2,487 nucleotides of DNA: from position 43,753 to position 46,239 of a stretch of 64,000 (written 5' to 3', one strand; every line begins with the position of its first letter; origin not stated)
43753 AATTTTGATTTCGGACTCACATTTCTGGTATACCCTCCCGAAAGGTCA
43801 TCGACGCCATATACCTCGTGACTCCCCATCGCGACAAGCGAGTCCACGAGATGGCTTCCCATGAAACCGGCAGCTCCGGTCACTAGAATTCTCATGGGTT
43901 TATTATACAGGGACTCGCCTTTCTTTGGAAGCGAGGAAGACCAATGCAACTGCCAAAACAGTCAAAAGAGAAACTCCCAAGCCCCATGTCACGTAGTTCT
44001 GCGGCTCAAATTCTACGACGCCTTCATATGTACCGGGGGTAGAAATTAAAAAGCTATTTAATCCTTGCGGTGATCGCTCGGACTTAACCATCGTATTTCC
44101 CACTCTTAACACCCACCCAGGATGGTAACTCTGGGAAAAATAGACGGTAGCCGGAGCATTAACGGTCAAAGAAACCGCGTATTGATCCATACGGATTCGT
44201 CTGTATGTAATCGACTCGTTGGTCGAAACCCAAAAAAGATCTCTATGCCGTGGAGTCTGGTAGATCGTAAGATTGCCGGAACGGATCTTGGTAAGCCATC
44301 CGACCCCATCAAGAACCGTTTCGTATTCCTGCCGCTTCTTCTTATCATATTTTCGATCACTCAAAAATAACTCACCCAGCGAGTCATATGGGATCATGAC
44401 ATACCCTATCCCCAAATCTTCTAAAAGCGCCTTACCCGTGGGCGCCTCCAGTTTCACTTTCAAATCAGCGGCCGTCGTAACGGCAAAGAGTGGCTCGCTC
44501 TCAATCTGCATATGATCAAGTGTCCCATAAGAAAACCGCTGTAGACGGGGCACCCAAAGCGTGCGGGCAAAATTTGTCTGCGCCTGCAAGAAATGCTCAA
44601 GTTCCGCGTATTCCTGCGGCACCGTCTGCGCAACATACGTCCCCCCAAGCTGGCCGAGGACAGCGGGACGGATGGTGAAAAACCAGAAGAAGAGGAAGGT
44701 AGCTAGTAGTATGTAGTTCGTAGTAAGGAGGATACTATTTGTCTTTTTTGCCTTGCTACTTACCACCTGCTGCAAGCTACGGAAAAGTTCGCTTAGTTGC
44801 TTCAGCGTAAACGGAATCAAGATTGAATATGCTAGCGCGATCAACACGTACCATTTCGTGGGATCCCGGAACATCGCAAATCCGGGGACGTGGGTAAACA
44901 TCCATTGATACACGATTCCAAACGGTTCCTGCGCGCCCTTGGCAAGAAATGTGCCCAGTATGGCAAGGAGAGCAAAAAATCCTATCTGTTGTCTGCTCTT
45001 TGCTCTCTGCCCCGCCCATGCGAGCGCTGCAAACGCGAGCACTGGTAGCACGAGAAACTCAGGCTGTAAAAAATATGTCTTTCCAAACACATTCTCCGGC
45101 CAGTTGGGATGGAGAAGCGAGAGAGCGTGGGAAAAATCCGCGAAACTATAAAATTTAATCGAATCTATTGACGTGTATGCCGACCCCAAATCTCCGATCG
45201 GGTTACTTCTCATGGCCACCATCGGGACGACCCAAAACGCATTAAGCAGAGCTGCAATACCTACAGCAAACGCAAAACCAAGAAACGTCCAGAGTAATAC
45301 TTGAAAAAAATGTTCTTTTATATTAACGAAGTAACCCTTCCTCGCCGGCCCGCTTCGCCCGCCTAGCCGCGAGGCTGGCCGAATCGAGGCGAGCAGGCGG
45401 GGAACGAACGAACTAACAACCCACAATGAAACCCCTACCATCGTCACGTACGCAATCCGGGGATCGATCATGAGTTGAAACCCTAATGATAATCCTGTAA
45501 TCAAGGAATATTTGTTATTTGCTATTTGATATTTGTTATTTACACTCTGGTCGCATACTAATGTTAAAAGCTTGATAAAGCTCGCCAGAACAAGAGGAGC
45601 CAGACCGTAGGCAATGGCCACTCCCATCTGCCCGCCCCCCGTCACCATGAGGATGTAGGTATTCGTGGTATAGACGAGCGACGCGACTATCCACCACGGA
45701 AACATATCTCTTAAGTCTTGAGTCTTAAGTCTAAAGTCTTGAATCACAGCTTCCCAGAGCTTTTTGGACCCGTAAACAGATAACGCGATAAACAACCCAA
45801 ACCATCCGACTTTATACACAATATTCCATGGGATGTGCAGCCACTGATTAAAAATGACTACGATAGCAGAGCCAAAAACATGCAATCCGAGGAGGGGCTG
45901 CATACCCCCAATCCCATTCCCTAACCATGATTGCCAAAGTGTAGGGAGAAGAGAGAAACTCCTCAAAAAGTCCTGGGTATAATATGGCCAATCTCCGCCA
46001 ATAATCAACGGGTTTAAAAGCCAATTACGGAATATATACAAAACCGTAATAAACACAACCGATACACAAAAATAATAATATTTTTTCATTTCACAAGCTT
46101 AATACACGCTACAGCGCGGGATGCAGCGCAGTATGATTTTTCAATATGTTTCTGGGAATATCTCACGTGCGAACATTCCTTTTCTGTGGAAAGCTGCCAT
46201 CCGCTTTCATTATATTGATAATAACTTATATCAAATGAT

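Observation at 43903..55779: Three paralogous giant GT-C-like membrane proteins, two with paralogous small 4-TM partner genes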

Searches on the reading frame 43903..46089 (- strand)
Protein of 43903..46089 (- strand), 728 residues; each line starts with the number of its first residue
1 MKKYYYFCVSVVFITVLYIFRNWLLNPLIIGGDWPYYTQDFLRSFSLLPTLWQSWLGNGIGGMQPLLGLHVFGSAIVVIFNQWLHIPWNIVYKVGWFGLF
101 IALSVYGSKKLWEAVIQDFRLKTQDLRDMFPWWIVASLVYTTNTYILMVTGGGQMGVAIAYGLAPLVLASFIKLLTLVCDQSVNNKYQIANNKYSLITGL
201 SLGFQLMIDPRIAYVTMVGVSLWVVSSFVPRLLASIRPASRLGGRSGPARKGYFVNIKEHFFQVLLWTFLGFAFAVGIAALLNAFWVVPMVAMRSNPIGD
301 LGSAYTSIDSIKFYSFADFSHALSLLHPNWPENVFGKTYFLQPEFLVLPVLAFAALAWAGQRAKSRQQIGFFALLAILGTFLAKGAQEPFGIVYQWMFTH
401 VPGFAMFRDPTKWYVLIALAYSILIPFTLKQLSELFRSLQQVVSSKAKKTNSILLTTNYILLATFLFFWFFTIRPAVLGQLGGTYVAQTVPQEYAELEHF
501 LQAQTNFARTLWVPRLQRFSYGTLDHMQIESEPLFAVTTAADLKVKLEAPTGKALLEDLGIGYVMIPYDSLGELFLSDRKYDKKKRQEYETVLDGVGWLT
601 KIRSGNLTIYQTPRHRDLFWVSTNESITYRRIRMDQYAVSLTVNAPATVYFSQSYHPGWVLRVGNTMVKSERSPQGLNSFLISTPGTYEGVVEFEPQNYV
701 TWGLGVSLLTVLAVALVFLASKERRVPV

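Call 4: search_protein_families(library=pfam, proteins=[window:43903-46089:-], max_evalue=1)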
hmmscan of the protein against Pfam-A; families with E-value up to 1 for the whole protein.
window:43903-46089:- (728 aa): 0 families

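Call 8: search_protein_families(library=ncbifam, proteins=[window:43903-46089:-], max_evalue=1)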
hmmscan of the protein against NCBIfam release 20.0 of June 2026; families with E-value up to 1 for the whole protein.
window:43903-46089:- (728 aa): 1 family
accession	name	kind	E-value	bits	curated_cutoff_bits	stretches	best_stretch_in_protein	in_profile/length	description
NF053599.1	transp_MmpA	equivalog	1.6e-08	33.6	210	1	346-434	251-342/543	MmpA family trehalose lipid delivery protein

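Call 10: search_solved_structures(query=window:43903-46089:-, max_evalue=10)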
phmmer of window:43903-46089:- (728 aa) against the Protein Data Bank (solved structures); distinct sequences matched with E-value up to 10: 0.

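Call 17: find_homologous_proteins(query=window:43903-46089:-)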
Query window:43903-46089:- (728 aa): 958 proteins with E <= 0.001 among 8000 candidates; the best 120 are listed.
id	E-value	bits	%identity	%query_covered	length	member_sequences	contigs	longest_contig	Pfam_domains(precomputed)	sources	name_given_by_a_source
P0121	0.0e+0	1160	70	100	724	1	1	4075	-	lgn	-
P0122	0.0e+0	1067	66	100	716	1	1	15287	-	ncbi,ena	-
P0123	0.0e+0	1010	65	99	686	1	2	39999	-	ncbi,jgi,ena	-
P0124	5.3e-291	985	62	99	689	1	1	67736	-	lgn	-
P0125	2.5e-275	933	61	99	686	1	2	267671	-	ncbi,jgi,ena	-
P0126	3.7e-274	930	62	98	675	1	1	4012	-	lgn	-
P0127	1.0e-230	786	52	99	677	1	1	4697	-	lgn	-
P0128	1.5e-227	776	52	98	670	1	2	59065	-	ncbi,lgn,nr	ncbi:hypothetical protein HY409_01270 [Candidatus Gottesmanbacteria bacterium]|nr:hypothetical prote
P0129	3.9e-205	701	48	95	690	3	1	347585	-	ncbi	-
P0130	2.2e-197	676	48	98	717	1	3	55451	-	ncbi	-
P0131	6.1e-196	671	48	96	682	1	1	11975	-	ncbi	ncbi:MAG: hypothetical protein ACOY0S_01680 [Patescibacteria group bacterium]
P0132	3.7e-189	649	47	99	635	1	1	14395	-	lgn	-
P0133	3.0e-183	629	44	96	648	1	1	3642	-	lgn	-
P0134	4.2e-183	629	45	98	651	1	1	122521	-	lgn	-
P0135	6.5e-183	628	45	97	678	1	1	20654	-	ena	-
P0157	9.7e-160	551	42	96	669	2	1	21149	PF09586.17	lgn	-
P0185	2.2e-153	530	40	100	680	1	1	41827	PF09586.17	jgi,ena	-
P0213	1.3e-148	515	38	96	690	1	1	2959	PF09586.17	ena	-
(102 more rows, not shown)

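Call 21: search_solved_structures(query=A2, max_evalue=10)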
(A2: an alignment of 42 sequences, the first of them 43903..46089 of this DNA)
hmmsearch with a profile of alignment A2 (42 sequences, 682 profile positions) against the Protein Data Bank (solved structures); distinct sequences matched with E-value up to 10: 1.
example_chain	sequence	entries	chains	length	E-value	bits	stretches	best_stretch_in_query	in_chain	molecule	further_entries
3c01_E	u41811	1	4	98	0.37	12.4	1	512-562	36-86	Surface presentation of antigens protein spaS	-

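Call 24: search_protein_families(library=pfam, alignment_id=A2, max_evalue=0.1)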
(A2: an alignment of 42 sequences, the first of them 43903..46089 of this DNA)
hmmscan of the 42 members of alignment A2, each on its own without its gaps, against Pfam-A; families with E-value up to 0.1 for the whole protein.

A. member 1, window:43903-46089:- (728 aa): 0 families

B. families by the number of members that match (of 42 scanned): 5 families
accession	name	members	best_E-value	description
PF09586.16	YfhO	4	3.4e-08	Bacterial membrane protein YfhO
PF20176.3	DUF6541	4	4.6e-05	Family of unknown function (DUF6541)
PF11847.13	GT-C_AftD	2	8.1e-05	Alpha-(1->3)-arabinofuranosyltransferase, N-terminal GT-C domain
PF17456.7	TcpS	1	0.052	Toxin-coregulated pilus protein S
PF23815.1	DUF7186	1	0.072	Family of unknown function (DUF7186)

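Call 42: predict_structure(alignment_id=A2)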
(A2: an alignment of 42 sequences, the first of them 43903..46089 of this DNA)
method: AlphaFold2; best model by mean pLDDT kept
length: 728 residues; sequences in the alignment: 42
mean_pLDDT: 80.4   pTM: 0.80
mean pLDDT of the five models: 80.4, 78.1, 72.0, 71.0, 68.5
residues with pLDDT >= 90: 246; 70-90: 313; 50-70: 128; < 50: 41
segments of 3 or more residues with pLDDT < 50: 119-121, 150-153, 248-255, 325-343, 725-728
pLDDT, mean of each block of 10 residues (from residue 1): 79 87 81 75 91 91 84 93 93 88 91 71 57 88 70 71 92 81 57 84 87 88 81 70 51 54 70 75 70 62 58 57 45 31 52 71 73 85 73 81 69 84 85 83 69 80 86 79 76 94 94 91 92 90 96 96 96 80 94 97 96 96 94 95 96 95 94 95 95 94 88 83 53
secondary structure, 60 per line:
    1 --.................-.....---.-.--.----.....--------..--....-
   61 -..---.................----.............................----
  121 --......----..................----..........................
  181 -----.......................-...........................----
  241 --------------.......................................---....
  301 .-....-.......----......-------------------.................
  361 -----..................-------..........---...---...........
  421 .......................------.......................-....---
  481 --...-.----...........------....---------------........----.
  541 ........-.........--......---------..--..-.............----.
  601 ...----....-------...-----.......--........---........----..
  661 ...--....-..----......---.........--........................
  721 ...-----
elements in order (helices of 4 or more, strands of 3 or more residues): H3-19 H21-25 H39-43 H56-59 H67-83 H88-116 H123-128 H133-150 H155-180 H186-208 H210-236 H255-293 H297-301 H303-306 H308-314 H319-324 H344-360 H366-383 H391-400 H410-443 H450-472 H474-477 H492-502 E509-512 E528-530 H531-535 H540-548 H550-558 E561-566 H583-595 E600-603 E608-611 E619-621 E627-633 E636-643 E647-654 E659-663 E666-669 E677-682 E686-694 H697-723

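Call 45: fold_search(model_id=the predicted structure, library=pdb)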
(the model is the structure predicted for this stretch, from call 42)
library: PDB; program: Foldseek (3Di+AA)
matches with E <= 10: 531; with E <= 0.001: 6
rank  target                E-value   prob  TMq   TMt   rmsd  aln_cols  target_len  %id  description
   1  6w98_A                2.6e-08  1.00  0.44  0.27  20.4       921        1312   12  Single-Particle Cryo-EM Structure of Arabinofuranosyltransferase AftD from Mycobacteria (released 2020-05-13)
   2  6wby                  1.1e-07  1.00  0.42  0.27  20.4       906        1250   11  Single-Particle Cryo-EM Structure of Arabinofuranosyltransferase AftD from Mycobacteria, Mutant R1389S Class 2 (released 2020-05-13)
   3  6wbx                  2.3e-06  1.00  0.37  0.24  22.0       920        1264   11  Single-Particle Cryo-EM Structure of Arabinofuranosyltransferase AftD from Mycobacteria, Mutant R1389S Class 1 (released 2020-05-13)
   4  5gmy_A                9.1e-06  1.00  0.42  0.37  16.8       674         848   13  Crystal structure of the Archaeoglobus fulgidus oligosaccharyltransferase (O29867_ARCFU) tethered with an acceptor pep (released 2017-02-01)
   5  3wak                  9.5e-06  1.00  0.42  0.36  19.1       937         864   12  Crystal structure of the Archaeoglobus fulgidus oligosaccharyltransferase (O29867_ARCFU) in the apo form (released 2013-10-30)
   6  8if8_C                4.9e-04  1.00  0.35  0.41  10.3       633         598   12  Arabinosyltransferase AftA (released 2023-05-31)
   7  5ezm                  9.1e-03  1.00  0.33  0.41  14.6       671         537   11  Crystal Structure of ArnT from Cupriavidus metallidurans in the apo state (released 2016-02-17)
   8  5f15                  2.8e-02  0.99  0.35  0.43  14.5       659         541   12  Crystal Structure of ArnT from Cupriavidus metallidurans bound to Undecaprenyl phosphate (released 2016-02-17)
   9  9m0b_B                1.8e-01  0.51  0.10  0.10  16.6       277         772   13  Crystal structure of alpha-agarase AGA from Catenovulum maritimum (released 2026-03-04)
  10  6grj_A                2.4e-01  0.25  0.10  0.19  36.8       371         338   10  Structure of the AhlB pore of the tripartite alpha-pore forming toxin, AHL, from Aeromonas hydrophila. (released 2019-07-03)
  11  8qsr_A                2.5e-01  0.12  0.08  0.13  26.1       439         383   14  Cryo-EM structure of the glucose-specific PTS transporter IICB from E. coli in the inward-facing conformation (released 2024-09-25)
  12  6t1z                  2.6e-01  0.14  0.11  0.15  24.1       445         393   12  LmrP from L. lactis, in an outward-open conformation, bound to Hoechst 33342 (released 2020-07-29)
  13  5a2a                  2.9e-01  0.41  0.08  0.13  17.5       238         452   11  Crystal Structure of Anoxybacillus Alpha-amylase Provides Insights into a New Glycosyl Hydrolase Subclass (released 2016-03-30)
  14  6tp6_A                3.8e-01  0.14  0.09  0.17  23.2       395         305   12  Crystal structure of the Orexin-1 receptor in complex with filorexant (released 2020-01-01)
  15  6tos_A                4.0e-01  0.13  0.10  0.18  21.6       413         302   12  Crystal structure of the Orexin-1 receptor in complex with GSK1059865 (released 2020-01-15)
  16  3vu0_A                4.1e-01  0.89  0.12  0.42   7.5       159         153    9  Crystal structure of the C-terminal globular domain of oligosaccharyltransferase (AfAglB-S2, AF_0040, O30195_ARCFU) fr (released 2013-01-23)
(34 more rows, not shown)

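Call 83: search_protein_families(library=pfam, proteins=[P0157, P0185, P0213], max_evalue=0.01)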
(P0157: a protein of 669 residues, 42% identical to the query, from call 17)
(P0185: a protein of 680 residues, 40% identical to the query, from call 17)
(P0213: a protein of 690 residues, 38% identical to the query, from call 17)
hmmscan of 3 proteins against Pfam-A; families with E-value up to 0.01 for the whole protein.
P0157 (669 aa): 1 family
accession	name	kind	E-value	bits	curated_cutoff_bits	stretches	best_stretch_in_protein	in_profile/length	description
PF09586.16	YfhO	-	1.1e-06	27.8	28.5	1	585-639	775-829/835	Bacterial membrane protein YfhO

P0185 (680 aa): 1 family
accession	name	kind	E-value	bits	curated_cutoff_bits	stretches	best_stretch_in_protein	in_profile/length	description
PF09586.16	YfhO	-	2.1e-05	23.6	28.5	1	591-651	769-830/835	Bacterial membrane protein YfhO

P0213 (690 aa): 1 family
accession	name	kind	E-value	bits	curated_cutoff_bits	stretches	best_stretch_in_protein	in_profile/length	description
PF09586.16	YfhO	-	3.4e-08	32.8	28.5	1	563-661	735-833/835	Bacterial membrane protein YfhO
